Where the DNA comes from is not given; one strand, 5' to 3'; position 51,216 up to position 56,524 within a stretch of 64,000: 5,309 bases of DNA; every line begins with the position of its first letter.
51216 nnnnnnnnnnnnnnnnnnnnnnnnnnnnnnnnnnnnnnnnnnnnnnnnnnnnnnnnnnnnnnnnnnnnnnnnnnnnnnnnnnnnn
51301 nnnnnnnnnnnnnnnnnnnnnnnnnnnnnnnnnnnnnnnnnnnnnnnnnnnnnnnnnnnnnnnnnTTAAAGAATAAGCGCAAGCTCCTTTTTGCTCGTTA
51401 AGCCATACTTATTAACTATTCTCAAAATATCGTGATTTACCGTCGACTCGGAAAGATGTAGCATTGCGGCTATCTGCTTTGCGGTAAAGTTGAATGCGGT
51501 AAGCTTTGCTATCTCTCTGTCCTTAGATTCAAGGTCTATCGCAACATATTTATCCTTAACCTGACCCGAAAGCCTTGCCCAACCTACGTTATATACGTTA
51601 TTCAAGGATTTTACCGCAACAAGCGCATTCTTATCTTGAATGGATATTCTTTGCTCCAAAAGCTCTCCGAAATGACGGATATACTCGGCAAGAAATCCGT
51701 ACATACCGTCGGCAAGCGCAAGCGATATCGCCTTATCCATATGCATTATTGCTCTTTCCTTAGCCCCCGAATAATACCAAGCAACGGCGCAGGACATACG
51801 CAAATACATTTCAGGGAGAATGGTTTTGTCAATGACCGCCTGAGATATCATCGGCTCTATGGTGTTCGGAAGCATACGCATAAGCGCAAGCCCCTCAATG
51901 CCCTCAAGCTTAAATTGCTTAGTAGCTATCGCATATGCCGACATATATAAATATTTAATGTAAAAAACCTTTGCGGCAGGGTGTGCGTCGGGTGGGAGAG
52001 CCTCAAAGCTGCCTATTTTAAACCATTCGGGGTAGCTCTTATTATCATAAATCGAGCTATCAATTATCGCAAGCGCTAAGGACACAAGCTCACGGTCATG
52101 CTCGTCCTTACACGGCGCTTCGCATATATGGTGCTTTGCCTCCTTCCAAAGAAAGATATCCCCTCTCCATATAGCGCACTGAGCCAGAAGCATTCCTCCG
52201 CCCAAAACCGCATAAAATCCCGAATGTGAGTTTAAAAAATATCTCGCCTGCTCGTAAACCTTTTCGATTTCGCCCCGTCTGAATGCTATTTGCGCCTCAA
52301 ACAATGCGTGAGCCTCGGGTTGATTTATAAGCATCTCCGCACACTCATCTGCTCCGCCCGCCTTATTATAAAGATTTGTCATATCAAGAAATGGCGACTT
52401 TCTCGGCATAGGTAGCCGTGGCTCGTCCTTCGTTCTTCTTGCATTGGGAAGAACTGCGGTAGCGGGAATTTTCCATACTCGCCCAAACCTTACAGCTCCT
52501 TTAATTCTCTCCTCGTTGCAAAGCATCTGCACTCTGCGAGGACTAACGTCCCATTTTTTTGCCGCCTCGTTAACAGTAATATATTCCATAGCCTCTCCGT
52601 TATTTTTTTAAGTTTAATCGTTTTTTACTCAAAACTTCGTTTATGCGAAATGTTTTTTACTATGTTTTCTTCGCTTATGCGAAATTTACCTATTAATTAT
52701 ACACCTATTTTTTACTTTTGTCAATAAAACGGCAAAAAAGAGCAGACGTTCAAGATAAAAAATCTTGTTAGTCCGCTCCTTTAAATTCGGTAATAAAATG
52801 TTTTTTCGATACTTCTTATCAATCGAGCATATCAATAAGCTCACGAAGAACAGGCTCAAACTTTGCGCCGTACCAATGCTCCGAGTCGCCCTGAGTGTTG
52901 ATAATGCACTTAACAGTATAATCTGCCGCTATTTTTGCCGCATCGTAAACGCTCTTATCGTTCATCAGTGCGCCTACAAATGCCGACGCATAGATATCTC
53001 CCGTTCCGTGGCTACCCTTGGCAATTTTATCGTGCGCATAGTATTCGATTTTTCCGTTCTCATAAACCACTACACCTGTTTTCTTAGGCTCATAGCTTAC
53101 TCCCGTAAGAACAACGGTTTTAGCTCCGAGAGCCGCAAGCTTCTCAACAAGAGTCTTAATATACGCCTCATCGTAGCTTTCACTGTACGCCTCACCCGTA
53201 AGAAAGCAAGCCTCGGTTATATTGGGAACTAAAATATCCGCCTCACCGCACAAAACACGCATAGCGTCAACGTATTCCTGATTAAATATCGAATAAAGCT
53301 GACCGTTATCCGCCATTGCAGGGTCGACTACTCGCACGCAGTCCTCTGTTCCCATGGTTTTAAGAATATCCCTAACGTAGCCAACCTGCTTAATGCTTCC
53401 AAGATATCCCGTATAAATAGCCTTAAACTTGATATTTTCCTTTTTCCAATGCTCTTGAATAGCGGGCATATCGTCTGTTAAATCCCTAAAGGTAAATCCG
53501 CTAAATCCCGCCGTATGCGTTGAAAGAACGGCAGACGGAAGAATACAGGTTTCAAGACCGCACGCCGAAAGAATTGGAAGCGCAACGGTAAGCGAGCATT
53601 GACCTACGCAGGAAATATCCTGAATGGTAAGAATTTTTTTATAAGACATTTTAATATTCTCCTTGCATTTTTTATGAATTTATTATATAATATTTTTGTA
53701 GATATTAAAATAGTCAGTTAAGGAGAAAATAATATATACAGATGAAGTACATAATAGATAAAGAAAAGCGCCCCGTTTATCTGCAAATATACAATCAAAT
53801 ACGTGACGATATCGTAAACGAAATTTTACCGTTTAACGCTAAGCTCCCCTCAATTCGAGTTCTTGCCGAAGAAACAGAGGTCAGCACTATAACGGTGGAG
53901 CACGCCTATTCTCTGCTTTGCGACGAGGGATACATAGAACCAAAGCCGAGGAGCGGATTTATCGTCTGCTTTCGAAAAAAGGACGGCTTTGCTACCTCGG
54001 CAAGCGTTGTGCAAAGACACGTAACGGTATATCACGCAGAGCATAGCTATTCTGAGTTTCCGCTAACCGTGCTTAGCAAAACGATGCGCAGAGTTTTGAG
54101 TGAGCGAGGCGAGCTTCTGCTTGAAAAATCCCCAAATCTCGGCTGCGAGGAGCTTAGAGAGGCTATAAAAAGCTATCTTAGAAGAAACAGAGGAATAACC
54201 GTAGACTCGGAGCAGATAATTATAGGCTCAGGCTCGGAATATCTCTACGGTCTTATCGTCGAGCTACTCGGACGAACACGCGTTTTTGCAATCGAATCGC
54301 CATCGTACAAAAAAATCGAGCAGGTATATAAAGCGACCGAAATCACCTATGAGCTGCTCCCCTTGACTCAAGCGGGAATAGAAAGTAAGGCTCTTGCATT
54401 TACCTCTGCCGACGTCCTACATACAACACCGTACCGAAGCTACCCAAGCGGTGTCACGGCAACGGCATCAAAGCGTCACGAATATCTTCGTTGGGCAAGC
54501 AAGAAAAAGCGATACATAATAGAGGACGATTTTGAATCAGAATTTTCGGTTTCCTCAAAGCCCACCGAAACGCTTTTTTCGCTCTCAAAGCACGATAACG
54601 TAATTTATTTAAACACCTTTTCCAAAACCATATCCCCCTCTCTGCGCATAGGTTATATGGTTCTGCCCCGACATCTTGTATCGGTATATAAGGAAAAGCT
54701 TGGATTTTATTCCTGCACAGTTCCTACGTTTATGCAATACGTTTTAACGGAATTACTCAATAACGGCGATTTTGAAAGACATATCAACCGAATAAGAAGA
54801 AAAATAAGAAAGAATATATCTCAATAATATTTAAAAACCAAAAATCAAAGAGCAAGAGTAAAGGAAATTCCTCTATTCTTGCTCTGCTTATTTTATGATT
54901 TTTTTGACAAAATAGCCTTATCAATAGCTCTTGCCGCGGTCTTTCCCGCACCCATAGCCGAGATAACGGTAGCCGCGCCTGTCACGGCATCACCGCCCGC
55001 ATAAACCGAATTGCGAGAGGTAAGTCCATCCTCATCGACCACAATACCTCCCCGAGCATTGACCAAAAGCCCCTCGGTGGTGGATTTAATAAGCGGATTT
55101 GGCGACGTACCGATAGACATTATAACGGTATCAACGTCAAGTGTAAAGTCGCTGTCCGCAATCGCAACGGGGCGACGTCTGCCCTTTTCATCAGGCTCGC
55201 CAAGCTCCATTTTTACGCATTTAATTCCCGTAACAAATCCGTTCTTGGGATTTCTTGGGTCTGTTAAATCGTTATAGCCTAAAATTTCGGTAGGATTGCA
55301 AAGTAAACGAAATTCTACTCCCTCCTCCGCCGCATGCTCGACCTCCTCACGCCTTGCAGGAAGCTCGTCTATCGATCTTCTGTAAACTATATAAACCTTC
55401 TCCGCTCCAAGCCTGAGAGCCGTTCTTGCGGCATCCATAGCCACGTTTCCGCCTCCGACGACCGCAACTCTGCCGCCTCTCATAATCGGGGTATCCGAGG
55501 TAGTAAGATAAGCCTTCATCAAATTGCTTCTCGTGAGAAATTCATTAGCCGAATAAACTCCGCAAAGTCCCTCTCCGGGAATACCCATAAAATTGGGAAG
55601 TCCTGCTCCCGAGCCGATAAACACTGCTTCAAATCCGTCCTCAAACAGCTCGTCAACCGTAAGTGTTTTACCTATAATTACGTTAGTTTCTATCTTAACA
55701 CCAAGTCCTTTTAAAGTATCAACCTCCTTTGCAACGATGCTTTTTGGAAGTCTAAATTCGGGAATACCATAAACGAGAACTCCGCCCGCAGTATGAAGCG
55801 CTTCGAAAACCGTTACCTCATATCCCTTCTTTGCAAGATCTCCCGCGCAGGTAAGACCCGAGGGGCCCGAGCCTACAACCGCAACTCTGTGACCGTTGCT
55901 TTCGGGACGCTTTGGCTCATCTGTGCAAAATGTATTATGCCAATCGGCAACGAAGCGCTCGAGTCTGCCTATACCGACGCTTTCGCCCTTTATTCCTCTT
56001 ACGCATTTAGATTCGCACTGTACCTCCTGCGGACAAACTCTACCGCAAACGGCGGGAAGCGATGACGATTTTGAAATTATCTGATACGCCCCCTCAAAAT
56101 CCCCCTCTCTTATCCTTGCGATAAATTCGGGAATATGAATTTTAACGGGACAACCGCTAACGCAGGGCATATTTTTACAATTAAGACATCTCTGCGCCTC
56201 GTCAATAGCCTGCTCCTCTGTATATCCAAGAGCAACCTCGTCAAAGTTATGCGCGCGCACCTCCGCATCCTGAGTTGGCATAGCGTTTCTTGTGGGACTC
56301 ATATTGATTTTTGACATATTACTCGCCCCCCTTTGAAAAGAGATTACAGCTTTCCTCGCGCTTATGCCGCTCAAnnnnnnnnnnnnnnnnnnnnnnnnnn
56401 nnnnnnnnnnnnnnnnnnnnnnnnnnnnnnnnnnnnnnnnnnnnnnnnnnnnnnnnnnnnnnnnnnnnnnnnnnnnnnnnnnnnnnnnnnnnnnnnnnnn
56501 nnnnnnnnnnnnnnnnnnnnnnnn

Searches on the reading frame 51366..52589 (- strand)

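Call 95: search_protein_families(library=pfam, proteins=[window:51366-52589:-], max_evalue=0.00001)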
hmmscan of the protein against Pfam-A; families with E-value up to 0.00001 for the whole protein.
window:51366-52589:- (407 aa): 2 families
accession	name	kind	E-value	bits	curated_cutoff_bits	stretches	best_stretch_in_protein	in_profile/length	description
PF12728.13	HTH_17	-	1.7e-08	35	27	0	3-46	1-43/51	Helix-turn-helix domain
PF00196.25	GerE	-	3.8e-06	26.9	23.5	1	356-406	6-56/57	Bacterial regulatory proteins, luxR family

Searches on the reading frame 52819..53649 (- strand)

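Call 95: search_protein_families(library=pfam, proteins=[window:52819-53649:-], max_evalue=0.00001)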
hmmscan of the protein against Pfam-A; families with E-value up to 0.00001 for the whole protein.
window:52819-53649:- (276 aa): 2 families
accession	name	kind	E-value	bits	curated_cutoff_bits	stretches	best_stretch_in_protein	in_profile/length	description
PF08543.17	Phos_pyr_kin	-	6.1e-24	85.2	27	1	65-251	51-234/246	Phosphomethylpyrimidine kinase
PF00294.29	PfkB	-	3.3e-07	30.4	25.8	1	126-242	173-283/302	pfkB family carbohydrate kinase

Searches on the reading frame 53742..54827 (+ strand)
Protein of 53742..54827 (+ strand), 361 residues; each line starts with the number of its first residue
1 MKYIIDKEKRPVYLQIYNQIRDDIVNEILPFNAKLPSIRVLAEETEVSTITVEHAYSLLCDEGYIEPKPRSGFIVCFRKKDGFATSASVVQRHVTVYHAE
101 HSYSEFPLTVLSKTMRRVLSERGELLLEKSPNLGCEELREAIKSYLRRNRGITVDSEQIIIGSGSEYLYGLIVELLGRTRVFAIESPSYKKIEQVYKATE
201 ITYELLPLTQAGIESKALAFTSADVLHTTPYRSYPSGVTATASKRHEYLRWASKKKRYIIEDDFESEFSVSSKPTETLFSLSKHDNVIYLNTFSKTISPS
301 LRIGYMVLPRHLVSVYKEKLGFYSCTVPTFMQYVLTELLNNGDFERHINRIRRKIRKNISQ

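Call 95: search_protein_families(library=pfam, proteins=[window:53742-54827:+], max_evalue=0.00001)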
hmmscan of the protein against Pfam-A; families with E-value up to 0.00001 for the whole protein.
window:53742-54827:+ (361 aa): 2 families
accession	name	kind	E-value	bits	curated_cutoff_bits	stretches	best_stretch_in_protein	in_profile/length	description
PF00155.27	Aminotran_1_2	-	1.4e-17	64.4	19.7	1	126-359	35-283/361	Aminotransferase class I and II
PF00392.27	GntR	-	7.4e-13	48.4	27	1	13-75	2-64/64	Bacterial regulatory proteins, gntR family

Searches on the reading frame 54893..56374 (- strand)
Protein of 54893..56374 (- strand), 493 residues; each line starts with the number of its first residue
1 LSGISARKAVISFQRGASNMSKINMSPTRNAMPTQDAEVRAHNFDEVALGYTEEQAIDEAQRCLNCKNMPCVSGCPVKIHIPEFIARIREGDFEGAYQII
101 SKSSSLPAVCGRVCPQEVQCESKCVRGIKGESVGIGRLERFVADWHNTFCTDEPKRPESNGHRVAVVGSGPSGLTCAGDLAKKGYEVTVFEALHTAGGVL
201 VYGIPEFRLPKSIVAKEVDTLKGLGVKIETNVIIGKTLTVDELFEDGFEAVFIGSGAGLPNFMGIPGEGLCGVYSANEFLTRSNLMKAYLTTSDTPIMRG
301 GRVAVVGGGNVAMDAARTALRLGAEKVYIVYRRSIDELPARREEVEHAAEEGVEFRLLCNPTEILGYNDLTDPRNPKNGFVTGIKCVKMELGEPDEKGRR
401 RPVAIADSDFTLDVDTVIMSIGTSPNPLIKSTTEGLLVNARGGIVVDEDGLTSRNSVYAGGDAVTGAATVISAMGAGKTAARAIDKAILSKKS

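Call 8: search_protein_families(library=pfam, proteins=[window:54893-56374:-])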
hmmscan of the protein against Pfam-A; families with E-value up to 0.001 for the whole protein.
window:54893-56374:- (493 aa): 14 families
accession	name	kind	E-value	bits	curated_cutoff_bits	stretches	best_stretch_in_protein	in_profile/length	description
PF14691.11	Fer4_20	-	4.5e-44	149.3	25.8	1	40-147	1-109/113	Dihydroprymidine dehydrogenase domain II, 4Fe-4S cluster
PF07992.20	Pyr_redox_2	-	7.5e-35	121.2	26.1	1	163-477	2-291/291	Pyridine nucleotide-disulphide oxidoreductase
PF00070.33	Pyr_redox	-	1.4e-13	51.6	22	2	302-368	1-70/82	Pyridine nucleotide-disulphide oxidoreductase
PF13738.12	Pyr_redox_3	-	1.3e-08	34.9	30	1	285-334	149-197/305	Pyridine nucleotide-disulphide oxidoreductase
PF13450.12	NAD_binding_8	-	8.5e-08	32.8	21.9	1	166-198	1-33/68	NAD(P)-binding Rossmann-like domain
PF01946.23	Thi4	-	5.6e-06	26.2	26.2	1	164-229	20-85/235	Thi4 family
PF01262.27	AlaDh_PNT_C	-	7.6e-06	25.9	23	1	274-347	3-69/214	Alanine dehydrogenase/PNT, C-terminal domain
PF12831.13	FAD_oxidored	-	9.9e-06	25.5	27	1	164-203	2-41/416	FAD dependent oxidoreductase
PF00890.30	FAD_binding_2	-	5.2e-05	23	20.4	1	164-201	2-39/414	FAD binding domain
PF01266.30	DAO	-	7.4e-05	22.9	27.9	1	163-196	1-34/353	FAD dependent oxidoreductase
PF03807.23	F420_oxidored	-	0.00012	23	21.6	0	302-350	1-49/94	NADP oxidoreductase coenzyme F420-dependent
PF03486.20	HI0933_like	-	0.00033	20.6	50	1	163-197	2-36/244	HI0933-like protein Rossmann domain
PF01134.28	GIDA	-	0.00034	20.2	22.1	0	164-228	2-66/391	Glucose inhibited division protein A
PF13241.12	NAD_binding_7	-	0.00046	21.2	22.1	0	299-334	6-40/104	Putative NAD(P)-binding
